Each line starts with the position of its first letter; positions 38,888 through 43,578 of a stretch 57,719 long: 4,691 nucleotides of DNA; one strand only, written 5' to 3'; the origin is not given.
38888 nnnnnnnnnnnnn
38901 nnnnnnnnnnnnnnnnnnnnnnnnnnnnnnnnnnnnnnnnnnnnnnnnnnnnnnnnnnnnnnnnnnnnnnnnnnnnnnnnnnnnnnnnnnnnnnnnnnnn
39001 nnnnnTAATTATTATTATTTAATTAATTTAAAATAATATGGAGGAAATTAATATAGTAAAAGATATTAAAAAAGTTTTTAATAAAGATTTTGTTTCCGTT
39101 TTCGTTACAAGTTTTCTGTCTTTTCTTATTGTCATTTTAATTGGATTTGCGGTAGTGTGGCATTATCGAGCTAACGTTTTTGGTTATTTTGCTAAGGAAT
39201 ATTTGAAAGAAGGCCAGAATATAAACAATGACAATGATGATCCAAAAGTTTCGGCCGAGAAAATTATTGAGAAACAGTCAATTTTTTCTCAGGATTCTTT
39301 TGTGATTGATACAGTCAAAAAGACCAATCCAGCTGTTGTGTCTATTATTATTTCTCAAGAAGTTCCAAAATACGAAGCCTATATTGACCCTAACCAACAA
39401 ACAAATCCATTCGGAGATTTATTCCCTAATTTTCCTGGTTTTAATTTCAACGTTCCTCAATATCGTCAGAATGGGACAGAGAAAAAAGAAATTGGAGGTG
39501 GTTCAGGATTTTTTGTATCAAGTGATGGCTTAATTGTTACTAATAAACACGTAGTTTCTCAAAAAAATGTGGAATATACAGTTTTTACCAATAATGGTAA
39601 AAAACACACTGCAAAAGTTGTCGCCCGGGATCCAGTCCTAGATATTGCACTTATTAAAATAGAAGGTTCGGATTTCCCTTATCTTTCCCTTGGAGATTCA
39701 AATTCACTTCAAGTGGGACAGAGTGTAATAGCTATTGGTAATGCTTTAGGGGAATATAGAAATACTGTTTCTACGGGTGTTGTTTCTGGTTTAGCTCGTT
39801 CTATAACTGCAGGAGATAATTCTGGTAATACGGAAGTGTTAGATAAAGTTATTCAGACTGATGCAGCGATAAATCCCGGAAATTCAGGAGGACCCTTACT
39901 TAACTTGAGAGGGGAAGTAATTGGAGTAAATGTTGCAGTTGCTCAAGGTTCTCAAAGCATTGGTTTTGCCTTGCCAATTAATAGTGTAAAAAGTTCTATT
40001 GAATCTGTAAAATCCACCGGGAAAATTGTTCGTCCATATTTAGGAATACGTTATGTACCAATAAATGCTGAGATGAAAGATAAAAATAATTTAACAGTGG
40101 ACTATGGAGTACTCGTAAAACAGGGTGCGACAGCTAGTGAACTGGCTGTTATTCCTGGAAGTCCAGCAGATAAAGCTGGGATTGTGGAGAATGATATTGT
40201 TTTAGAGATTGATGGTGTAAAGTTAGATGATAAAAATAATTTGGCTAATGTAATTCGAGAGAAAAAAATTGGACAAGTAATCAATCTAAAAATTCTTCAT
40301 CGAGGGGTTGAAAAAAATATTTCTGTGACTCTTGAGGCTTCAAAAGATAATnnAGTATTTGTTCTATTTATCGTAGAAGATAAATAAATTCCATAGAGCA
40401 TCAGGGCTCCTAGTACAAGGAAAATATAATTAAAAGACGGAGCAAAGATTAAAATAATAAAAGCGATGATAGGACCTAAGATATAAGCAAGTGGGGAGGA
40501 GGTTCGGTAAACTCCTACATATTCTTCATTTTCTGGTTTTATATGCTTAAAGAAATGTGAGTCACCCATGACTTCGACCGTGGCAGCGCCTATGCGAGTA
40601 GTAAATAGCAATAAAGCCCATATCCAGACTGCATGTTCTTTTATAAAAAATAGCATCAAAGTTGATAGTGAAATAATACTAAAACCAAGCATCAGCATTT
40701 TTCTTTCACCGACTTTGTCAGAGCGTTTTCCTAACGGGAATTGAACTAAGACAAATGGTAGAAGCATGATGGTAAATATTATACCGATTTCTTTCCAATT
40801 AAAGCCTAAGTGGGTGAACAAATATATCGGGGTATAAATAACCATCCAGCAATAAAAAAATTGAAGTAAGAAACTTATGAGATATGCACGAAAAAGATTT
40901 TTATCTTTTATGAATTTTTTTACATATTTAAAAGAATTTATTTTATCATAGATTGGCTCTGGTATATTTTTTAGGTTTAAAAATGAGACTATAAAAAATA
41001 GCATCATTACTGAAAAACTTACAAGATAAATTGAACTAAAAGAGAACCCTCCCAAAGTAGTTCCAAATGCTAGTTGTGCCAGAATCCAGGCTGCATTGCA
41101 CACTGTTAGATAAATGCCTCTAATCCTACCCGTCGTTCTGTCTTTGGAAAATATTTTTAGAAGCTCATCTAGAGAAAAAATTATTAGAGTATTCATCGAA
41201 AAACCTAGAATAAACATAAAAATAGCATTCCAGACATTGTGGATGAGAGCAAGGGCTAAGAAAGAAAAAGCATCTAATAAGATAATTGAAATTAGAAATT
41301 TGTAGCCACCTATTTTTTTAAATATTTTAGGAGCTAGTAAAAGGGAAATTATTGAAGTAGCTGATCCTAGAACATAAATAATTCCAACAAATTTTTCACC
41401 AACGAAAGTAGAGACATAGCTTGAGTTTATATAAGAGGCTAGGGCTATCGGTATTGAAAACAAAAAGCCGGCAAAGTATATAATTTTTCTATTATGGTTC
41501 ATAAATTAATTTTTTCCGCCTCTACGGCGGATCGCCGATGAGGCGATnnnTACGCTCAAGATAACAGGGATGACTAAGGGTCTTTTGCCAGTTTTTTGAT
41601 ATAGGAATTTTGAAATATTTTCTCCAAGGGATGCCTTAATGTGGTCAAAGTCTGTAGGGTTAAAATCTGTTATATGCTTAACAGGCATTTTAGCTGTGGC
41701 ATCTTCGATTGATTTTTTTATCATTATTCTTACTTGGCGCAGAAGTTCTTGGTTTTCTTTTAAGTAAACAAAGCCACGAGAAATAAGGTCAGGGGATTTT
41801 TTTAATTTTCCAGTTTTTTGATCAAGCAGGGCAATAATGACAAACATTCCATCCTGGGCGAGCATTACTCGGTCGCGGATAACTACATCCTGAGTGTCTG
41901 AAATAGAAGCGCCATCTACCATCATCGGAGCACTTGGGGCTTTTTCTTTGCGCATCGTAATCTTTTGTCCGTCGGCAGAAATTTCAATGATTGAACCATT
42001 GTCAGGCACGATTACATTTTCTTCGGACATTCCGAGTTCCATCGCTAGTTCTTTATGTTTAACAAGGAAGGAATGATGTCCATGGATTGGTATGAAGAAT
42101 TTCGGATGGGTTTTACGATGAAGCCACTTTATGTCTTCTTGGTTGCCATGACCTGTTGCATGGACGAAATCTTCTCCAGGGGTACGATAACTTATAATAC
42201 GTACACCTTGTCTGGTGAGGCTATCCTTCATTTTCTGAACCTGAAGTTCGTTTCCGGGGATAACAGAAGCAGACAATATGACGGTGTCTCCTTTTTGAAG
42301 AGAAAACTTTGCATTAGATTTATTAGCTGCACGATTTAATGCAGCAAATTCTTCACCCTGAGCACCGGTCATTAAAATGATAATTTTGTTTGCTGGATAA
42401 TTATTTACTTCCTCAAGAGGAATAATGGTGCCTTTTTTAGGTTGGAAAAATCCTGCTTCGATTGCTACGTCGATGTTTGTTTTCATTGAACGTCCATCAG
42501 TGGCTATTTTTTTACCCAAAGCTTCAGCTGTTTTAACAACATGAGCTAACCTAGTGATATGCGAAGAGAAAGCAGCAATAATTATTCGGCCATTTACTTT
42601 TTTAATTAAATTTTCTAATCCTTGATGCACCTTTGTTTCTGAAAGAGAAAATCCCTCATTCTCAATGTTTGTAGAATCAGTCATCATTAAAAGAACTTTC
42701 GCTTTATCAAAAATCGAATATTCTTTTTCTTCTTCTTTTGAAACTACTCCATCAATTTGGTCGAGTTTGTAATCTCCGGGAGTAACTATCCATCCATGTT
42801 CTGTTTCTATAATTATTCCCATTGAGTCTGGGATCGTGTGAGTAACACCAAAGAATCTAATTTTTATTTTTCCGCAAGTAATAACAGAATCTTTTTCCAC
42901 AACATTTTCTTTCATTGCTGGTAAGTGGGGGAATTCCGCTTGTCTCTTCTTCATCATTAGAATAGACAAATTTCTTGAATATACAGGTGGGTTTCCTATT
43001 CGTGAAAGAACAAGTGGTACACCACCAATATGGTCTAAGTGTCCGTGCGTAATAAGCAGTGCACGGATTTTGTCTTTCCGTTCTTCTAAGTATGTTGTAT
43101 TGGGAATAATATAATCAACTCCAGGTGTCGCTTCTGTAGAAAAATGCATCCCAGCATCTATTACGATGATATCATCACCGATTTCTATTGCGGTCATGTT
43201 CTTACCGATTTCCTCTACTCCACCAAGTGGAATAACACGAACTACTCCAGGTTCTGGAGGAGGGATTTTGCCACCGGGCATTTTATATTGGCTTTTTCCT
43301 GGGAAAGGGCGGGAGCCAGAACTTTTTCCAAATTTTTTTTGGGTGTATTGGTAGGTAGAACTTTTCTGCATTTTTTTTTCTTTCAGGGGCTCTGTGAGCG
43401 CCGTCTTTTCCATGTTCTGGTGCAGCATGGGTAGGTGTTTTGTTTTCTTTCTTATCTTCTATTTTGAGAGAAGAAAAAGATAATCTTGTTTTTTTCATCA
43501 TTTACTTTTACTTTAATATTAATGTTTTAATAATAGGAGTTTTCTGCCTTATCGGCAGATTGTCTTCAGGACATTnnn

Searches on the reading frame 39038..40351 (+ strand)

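Call 78: search_protein_families(library=pfam, proteins=[window:39038-40351:+], max_evalue=0.00001)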
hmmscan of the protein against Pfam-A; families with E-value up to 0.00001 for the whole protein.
window:39038-40351:+ (438 aa): 6 families
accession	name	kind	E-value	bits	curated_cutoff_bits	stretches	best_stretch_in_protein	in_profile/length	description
PF13365.12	Trypsin_2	-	9.1e-37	127.4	27.6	1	155-297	1-144/144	Trypsin-like peptidase domain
PF00089.32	Trypsin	-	2.3e-19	70.5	20.6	1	156-319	28-218/220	Trypsin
PF13180.12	PDZ_2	-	9.9e-13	48.6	27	1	333-432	1-80/80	PDZ domain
PF17820.7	PDZ_6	-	2.1e-10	40.6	27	1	370-419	4-52/54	PDZ domain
PF10459.15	Peptidase_S46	-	5.1e-07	29.2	22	0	153-175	47-69/698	Peptidase S46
PF00595.29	PDZ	-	3.9e-06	27.6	23.2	1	371-420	32-81/81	PDZ domain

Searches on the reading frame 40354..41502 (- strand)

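Call 78: search_protein_families(library=pfam, proteins=[window:40354-41502:-], max_evalue=0.00001)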
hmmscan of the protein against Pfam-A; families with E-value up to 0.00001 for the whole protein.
window:40354-41502:- (383 aa): 2 families
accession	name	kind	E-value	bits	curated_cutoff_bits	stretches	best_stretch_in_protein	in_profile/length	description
PF07690.21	MFS_1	-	7.1e-25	88.1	33.4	2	222-372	18-165/347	Major Facilitator Superfamily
PF12832.13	MFS_1_like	-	1.2e-07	31.6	25.2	0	223-380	21-181/373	MFS_1 like family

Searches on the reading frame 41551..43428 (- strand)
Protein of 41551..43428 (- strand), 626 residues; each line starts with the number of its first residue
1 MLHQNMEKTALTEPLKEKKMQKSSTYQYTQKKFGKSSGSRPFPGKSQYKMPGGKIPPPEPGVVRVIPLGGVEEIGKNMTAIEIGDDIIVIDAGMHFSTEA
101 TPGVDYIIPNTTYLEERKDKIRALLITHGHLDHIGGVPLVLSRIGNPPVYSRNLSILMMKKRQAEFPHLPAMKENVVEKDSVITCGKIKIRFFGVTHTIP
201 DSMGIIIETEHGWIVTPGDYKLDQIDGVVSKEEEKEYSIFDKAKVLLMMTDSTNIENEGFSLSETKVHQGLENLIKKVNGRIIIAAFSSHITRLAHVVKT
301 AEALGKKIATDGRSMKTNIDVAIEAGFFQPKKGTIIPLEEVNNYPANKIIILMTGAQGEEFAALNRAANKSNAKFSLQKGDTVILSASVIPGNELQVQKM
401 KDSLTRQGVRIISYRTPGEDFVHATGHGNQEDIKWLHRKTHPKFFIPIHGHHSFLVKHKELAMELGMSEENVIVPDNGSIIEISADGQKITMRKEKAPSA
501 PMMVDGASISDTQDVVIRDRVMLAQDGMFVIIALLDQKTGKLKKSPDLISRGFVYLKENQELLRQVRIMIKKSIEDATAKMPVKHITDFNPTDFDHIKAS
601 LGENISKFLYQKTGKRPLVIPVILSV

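Call 78: search_protein_families(library=pfam, proteins=[window:41551-43428:-], max_evalue=0.00001)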
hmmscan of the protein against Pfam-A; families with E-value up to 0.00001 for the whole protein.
window:41551-43428:- (626 aa): 4 families
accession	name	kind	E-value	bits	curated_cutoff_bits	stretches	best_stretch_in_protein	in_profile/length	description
PF22505.1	RNase_J_b_CASP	-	7.9e-42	142.5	27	1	279-403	1-125/126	Ribonuclease J, beta-CASP domain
PF17770.6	RNase_J_C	-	1.5e-22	80.9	23.8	1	516-626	1-102/102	Ribonuclease J C-terminal domain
PF00753.33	Lactamase_B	-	4.4e-13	50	22.7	1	76-183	6-112/196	Metallo-beta-lactamase superfamily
PF12706.13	Lactamase_B_2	-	3e-07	30.7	27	1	114-220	24-143/200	Beta-lactamase superfamily domain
